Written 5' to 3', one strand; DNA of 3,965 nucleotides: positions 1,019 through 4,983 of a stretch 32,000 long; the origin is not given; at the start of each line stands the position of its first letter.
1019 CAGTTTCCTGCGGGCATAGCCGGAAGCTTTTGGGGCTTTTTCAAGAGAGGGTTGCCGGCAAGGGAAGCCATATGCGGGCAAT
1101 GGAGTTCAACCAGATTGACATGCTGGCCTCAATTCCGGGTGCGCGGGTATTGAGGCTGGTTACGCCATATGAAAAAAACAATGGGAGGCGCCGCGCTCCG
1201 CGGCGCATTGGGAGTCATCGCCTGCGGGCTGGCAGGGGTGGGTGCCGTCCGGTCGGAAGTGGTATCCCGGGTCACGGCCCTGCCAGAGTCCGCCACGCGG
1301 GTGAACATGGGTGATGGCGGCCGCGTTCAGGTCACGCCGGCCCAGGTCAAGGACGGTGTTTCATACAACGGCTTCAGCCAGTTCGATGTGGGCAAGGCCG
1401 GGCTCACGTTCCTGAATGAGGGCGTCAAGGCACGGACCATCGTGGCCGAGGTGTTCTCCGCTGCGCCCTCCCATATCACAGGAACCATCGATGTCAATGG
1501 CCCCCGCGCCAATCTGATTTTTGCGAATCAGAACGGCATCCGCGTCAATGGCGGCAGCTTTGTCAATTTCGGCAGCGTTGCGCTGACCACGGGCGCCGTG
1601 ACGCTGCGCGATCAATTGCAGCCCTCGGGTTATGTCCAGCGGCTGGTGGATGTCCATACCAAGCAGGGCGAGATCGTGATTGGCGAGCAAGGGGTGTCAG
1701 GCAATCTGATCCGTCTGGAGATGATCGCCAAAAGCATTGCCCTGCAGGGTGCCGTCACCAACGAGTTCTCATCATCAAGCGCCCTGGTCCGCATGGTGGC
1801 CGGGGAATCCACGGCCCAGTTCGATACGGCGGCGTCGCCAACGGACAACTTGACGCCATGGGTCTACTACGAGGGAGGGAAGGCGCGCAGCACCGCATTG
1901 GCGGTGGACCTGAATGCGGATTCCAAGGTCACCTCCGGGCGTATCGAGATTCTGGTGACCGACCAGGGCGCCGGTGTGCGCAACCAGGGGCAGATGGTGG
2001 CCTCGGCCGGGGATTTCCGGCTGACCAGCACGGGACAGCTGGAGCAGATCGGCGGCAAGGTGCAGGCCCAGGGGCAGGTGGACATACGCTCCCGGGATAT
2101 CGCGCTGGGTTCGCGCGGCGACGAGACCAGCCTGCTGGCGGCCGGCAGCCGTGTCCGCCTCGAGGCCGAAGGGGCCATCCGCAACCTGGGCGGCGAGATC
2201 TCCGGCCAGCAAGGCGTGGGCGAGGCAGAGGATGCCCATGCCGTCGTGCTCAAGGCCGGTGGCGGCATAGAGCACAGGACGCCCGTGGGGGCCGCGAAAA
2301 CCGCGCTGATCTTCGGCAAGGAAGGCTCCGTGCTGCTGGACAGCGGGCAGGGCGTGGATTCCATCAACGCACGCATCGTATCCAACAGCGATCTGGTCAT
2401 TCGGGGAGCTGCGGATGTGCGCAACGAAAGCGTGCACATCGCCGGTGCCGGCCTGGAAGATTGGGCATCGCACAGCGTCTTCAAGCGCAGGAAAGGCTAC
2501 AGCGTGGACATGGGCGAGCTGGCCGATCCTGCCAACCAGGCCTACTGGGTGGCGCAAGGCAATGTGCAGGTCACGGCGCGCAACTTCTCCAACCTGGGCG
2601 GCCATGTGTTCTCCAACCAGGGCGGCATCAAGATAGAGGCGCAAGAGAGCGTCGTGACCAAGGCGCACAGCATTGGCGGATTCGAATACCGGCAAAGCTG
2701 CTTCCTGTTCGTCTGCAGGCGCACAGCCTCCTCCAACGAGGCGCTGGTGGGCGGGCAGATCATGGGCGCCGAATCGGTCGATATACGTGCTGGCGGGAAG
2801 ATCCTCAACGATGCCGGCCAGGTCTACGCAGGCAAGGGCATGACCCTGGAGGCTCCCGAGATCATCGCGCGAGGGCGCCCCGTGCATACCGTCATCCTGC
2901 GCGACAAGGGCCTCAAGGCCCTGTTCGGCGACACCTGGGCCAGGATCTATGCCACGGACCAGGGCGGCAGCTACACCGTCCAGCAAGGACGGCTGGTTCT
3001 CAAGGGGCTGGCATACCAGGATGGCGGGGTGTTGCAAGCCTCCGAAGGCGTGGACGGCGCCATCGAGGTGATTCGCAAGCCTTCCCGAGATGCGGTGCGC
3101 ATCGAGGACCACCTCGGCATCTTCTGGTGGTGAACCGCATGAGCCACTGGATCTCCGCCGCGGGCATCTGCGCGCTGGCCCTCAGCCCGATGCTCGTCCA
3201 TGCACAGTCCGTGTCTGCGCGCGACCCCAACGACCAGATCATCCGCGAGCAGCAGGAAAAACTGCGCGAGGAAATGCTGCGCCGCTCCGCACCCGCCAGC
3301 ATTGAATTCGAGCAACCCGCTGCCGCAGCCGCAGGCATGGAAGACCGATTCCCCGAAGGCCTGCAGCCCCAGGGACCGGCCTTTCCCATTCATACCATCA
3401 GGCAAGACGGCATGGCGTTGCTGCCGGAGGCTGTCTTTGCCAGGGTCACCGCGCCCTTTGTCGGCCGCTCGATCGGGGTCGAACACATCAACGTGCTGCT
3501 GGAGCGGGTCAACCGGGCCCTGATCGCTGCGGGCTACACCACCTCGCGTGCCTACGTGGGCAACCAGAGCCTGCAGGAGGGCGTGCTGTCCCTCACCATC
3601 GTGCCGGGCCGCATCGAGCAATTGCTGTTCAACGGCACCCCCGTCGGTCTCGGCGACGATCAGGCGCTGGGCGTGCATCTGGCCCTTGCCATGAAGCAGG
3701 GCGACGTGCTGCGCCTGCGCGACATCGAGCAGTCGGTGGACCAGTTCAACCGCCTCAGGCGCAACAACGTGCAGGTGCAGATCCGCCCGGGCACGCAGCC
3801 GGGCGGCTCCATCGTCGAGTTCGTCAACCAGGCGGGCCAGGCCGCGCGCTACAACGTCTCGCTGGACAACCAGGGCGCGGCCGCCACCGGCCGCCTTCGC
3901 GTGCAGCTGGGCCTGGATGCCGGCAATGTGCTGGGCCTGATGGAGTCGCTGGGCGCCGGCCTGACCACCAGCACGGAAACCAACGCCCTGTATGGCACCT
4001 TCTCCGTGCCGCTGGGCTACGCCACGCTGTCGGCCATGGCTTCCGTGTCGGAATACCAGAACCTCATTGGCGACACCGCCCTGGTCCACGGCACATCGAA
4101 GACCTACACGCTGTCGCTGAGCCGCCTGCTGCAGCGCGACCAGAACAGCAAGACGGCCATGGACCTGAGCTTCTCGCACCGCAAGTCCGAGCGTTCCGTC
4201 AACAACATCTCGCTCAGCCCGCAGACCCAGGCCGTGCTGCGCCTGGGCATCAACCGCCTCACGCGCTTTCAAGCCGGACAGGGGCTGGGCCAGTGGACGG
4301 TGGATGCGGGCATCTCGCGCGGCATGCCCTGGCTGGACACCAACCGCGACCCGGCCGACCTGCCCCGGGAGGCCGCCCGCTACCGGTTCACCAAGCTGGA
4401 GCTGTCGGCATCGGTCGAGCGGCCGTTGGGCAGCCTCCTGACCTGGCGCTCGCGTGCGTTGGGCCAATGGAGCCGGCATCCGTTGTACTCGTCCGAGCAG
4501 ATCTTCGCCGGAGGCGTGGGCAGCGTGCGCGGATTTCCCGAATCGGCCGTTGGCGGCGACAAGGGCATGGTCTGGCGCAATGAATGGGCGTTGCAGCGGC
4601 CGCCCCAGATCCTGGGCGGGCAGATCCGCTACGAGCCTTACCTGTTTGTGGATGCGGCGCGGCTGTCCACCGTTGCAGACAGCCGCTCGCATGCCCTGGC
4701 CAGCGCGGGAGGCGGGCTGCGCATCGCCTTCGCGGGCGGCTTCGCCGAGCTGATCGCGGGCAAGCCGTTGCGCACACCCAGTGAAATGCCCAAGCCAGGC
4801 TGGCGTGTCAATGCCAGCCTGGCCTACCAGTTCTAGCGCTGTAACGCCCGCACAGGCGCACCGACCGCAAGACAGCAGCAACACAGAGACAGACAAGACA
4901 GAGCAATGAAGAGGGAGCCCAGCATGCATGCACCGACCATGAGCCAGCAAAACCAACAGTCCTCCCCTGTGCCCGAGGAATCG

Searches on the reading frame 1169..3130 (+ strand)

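Call 10: search_protein_families(library=pfam, proteins=[window:1169-3130:+], max_evalue=0.001)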
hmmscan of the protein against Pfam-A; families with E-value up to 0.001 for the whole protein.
window:1169-3130:+ (654 aa): 1 family
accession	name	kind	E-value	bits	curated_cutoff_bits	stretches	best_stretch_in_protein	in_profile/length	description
PF05860.19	TPS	-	1.8e-30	107.1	33.5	1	49-292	20-251/252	TPS secretion domain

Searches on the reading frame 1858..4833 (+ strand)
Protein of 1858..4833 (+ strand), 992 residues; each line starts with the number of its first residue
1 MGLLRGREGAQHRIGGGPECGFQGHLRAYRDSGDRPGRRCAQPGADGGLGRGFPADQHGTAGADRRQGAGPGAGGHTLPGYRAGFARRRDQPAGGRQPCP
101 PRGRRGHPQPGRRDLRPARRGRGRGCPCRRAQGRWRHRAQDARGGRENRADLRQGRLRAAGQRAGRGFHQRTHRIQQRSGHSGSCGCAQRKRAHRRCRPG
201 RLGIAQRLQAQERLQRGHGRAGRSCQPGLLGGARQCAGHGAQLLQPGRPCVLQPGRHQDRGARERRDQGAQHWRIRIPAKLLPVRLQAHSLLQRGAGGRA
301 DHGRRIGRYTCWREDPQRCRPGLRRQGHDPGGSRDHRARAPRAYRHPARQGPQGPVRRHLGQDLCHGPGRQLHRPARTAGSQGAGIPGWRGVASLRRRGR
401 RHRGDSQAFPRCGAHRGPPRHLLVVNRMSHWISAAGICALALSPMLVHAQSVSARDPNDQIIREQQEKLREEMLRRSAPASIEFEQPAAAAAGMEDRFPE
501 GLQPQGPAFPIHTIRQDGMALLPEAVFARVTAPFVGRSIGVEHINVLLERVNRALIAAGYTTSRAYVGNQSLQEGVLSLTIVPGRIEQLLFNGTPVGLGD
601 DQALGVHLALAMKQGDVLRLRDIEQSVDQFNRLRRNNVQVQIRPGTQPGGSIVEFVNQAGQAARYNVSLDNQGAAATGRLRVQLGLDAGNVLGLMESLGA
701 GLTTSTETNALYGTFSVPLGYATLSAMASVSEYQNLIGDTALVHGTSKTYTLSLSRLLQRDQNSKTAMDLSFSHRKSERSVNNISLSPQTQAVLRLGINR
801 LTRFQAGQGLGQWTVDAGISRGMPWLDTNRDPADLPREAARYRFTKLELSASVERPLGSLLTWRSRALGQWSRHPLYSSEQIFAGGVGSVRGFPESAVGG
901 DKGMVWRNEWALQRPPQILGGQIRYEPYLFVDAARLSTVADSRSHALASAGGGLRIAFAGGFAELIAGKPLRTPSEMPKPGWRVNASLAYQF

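Call 10: search_protein_families(library=pfam, proteins=[window:1858-4833:+], max_evalue=0.001)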
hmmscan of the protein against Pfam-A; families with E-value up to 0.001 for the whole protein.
window:1858-4833:+ (992 aa): 3 families
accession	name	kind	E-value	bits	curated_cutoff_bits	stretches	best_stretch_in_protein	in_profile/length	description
PF03865.19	ShlB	-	1.2e-66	225.8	22.7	1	649-955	1-310/311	Haemolysin secretion/activation protein ShlB/FhaC/HecB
PF08479.16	POTRA_2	-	2.2e-17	63.1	24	1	509-584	1-76/76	POTRA domain, ShlB-type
PF17287.7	POTRA_3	-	2.5e-17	62.5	27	1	585-644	1-56/56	POTRA domain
